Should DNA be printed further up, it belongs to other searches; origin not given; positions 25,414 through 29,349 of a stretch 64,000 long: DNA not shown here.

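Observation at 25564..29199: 1211-aa pilin fused to three LamG lectin modules, two of them a recent internal duplication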

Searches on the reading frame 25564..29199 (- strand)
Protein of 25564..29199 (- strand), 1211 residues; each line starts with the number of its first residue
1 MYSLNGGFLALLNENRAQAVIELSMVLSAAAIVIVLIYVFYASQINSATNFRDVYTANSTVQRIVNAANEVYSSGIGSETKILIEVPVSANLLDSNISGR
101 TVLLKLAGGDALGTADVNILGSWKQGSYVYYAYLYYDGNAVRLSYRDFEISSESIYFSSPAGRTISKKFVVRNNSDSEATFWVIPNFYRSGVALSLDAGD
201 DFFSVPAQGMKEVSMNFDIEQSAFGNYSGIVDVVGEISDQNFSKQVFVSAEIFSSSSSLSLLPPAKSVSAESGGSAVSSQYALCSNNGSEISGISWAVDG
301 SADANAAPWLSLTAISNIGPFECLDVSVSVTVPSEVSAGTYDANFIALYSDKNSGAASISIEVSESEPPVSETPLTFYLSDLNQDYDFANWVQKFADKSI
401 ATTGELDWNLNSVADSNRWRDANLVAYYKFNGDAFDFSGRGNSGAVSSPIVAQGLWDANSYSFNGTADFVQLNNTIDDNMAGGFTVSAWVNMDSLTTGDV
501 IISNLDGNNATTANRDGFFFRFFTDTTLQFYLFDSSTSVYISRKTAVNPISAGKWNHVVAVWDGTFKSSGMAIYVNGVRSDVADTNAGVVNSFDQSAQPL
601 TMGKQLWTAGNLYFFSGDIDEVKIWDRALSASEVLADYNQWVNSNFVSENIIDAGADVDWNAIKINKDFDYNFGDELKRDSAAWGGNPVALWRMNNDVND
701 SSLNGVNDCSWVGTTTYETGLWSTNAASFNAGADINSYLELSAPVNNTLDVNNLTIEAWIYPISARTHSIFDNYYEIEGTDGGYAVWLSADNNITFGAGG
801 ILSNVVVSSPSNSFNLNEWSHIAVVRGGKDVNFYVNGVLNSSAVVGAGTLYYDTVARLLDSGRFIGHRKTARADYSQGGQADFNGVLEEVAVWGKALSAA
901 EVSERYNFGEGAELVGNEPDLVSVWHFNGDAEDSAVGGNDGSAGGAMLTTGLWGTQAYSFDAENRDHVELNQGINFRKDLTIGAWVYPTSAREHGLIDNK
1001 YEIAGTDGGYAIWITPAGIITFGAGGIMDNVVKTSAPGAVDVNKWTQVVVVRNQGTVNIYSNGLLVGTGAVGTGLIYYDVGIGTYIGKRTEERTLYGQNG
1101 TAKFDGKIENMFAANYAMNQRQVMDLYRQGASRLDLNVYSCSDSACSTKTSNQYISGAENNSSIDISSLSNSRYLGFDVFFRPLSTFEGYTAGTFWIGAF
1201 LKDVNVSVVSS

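Call 4: search_protein_families(library=pfam, proteins=[window:25564-29199:-], max_evalue=1)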
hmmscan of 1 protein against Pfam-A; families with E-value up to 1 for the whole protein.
window:25564-29199:- (1211 aa): 5 families
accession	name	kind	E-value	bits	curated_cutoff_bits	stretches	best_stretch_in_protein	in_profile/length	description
PF13385.13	Laminin_G_3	-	1.5e-65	220.4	27.6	3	464-634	1-150/151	Concanavalin A-like lectin/glucanases superfamily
PF02210.31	Laminin_G_2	-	2.4e-08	34.9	22.9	1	805-892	41-123/126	Laminin G domain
PF02973.23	Sialidase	-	6.4e-07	29.5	26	1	509-635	55-182/189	Sialidase, N-terminal domain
PF00354.24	Pentaxin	-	0.00035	20.7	25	1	539-653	67-178/194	Pentaxin family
PF00054.30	Laminin_G_1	-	0.00036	21.2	24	0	804-896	41-129/131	Laminin G domain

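Call 10: find_homologous_proteins(query=window:25564-29199:-, max_evalue=0.00001)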
Query window:25564-29199:- (1211 aa): 15 proteins with E <= 0.00001 among 8000 candidates.
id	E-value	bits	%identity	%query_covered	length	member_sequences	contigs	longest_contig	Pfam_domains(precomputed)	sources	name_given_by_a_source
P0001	0.0e+0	1646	100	60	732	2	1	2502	PF00354.25,PF13385.14,PF02973.23,PF02210.32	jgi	jgi:hypothetical protein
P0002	5.5e-129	450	31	99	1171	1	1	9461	PF13385.14,PF02973.23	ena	-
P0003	5.2e-115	404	30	66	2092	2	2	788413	PF00354.25,PF13385.14,PF02973.23,PF02210.32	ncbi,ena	ncbi:MAG: LamG domain-containing protein [archaeon]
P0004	2.4e-102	362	28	99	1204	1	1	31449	PF13385.14,PF02973.23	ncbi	-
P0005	2.0e-98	349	31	74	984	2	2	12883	PF13385.14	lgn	-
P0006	3.4e-32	129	26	59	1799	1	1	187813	PF07953.21,PF00354.25,PF13385.14,PF02973.23,PF10102.15,PF02210.32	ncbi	-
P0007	9.0e-27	112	24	53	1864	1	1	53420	PF21722.5,PF07953.21,PF13385.14,PF02210.32,PF00054.31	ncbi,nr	ncbi:LamG domain-containing protein, partial [Candidatus Dojkabacteria bacterium]|nr:LamG domain-con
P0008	2.1e-15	74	28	19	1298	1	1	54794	PF01839.30,PF13205.13,PF07953.21,PF13517.13,PF13385.14,PF18962.8,PF02973.23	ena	-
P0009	2.0e-14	71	34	18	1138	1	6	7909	PF10342.16,PF13385.14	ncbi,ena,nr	ncbi:MAG: Concanavalin A-like lectin/glucanases superfamily protein [Candidatus Kentron sp. G]|nr:MA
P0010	5.0e-13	66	33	14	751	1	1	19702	PF00354.25,PF13385.14,PF02973.23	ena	-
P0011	3.9e-12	63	27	22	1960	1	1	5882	PF00354.25,PF13385.14,PF02973.23,PF19077.7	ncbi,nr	ncbi:MAG: LamG domain-containing protein, partial [Nanoarchaeota archaeon]|nr:LamG domain-containing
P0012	6.0e-10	56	22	62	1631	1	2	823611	PF07953.21,PF00354.25,PF13385.14,PF02973.23,PF10102.15,PF02210.32,PF00054.31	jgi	jgi:hypothetical protein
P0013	2.9e-9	54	25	43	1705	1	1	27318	PF22925.4,PF07953.21,PF13385.14,PF02210.32,PF00054.31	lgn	-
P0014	5.2e-9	53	26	18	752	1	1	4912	PF07953.21,PF13385.14,PF09206.19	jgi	-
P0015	1.0e-8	52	26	18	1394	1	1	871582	PF22352.3,PF07250.18,PF13585.13,PF17957.8,PF13385.14,PF09118.18,PF25788.3,PF25833.1,PF00041.28,PF19077.7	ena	-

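Call 13: find_encoding_contigs(protein=P0003, flank=10000, max_places=2)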
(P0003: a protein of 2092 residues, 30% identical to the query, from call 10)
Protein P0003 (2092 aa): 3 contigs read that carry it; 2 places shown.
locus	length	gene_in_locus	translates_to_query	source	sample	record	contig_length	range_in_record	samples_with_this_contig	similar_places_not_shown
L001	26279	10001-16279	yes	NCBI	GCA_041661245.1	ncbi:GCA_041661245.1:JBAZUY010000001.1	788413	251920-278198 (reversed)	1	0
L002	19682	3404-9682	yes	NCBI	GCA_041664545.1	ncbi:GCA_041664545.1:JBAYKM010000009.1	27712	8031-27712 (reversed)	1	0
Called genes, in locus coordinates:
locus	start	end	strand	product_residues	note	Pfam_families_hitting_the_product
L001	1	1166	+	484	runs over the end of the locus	PF00587:tRNA-synt_2b, PF03129:HGTP_anticodon, PF09180:ProRS-C_1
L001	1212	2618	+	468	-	PF26233:NicX, PF02073:Peptidase_M29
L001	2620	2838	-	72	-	PF10049:DUF2283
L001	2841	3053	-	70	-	PF14076:DUF4258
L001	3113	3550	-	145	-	PF00583:Acetyltransf_1, PF13420:Acetyltransf_4 (weak), PF13673:Acetyltransf_10, PF13508:Acetyltransf_7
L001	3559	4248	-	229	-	PF11848:DUF3368 (faint)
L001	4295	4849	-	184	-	-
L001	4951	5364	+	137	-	-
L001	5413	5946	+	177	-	PF02778:tRNA_int_endo_N, PF01974:tRNA_int_endo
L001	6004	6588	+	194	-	-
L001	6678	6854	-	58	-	-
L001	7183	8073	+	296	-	PF06745:ATPase, PF13481:AAA_25 (weak)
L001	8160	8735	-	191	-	-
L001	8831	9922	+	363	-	-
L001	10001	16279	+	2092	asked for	PF02973:Sialidase (faint), PF13385:Laminin_G_3, PF00354:Pentaxin (faint), PF13385:Laminin_G_3, PF02210:Laminin_G_2 (faint), PF13385:Laminin_G_3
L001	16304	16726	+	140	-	-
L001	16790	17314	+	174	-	-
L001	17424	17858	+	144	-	-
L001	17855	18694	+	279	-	-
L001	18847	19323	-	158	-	-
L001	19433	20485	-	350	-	PF00482:T2SSF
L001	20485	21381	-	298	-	PF00482:T2SSF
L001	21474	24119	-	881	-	PF00437:T2SSE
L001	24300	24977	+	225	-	-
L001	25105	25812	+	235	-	-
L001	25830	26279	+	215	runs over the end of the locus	-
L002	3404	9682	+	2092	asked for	PF02973:Sialidase (faint), PF13385:Laminin_G_3, PF00354:Pentaxin (faint), PF13385:Laminin_G_3, PF02210:Laminin_G_2 (faint), PF13385:Laminin_G_3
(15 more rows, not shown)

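Call 14: find_encoding_contigs(protein=P0004, flank=10000, max_places=2)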
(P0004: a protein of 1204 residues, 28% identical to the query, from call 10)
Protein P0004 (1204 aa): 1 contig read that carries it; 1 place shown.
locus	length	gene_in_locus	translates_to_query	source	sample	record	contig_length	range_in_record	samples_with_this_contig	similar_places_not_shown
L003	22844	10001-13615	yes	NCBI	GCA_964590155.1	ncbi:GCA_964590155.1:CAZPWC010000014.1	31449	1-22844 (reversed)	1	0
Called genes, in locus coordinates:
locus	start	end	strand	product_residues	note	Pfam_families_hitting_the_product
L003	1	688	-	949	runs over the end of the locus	PF00437:T2SSE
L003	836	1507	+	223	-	-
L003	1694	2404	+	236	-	-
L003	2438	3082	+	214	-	-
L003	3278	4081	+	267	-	-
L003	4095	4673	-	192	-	PF01636:APH (faint)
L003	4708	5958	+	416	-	-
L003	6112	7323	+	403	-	PF07603:Lcl_C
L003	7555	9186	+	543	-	PF00118:Cpn60_TCP1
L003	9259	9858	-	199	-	PF02224:Cytidylate_kin (faint), PF13189:Cytidylate_kin2, PF13207:AAA_17 (weak), PF13238:AAA_18, PF01202:SKI (faint)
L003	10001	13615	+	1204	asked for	PF13385:Laminin_G_3, PF02973:Sialidase (faint), PF13385:Laminin_G_3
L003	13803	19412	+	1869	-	PF13385:Laminin_G_3, PF02973:Sialidase (faint), PF13385:Laminin_G_3, PF07953:Toxin_R_bind_N, PF13385:Laminin_G_3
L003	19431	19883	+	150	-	-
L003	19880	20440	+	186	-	-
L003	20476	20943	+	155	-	-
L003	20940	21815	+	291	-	-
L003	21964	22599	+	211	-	-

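Call 64: search_protein_families(library=ncbifam, proteins=[window:25564-29199:-], max_evalue=0.01)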
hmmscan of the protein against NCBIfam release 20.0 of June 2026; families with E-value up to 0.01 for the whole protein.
window:25564-29199:- (1211 aa): 1 family
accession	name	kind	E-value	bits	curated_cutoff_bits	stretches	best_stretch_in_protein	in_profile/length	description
NF052521.1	TafC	equivalog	3.6e-13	49.4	410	1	459-640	193-362/373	TafC family fimbrial protein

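Call 76: find_related_loci(query=window:25564-29199:-, collection=metagenome_contigs, flank=6000)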
Query window:25564-29199:- (1211 aa) in metagenome_contigs; peptide patterns used: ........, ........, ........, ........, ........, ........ (x = any residue, [..] = any of these).
45 stretches matched a pattern, but none encodes a relative of the query by tblastn (E <= 1e-3).
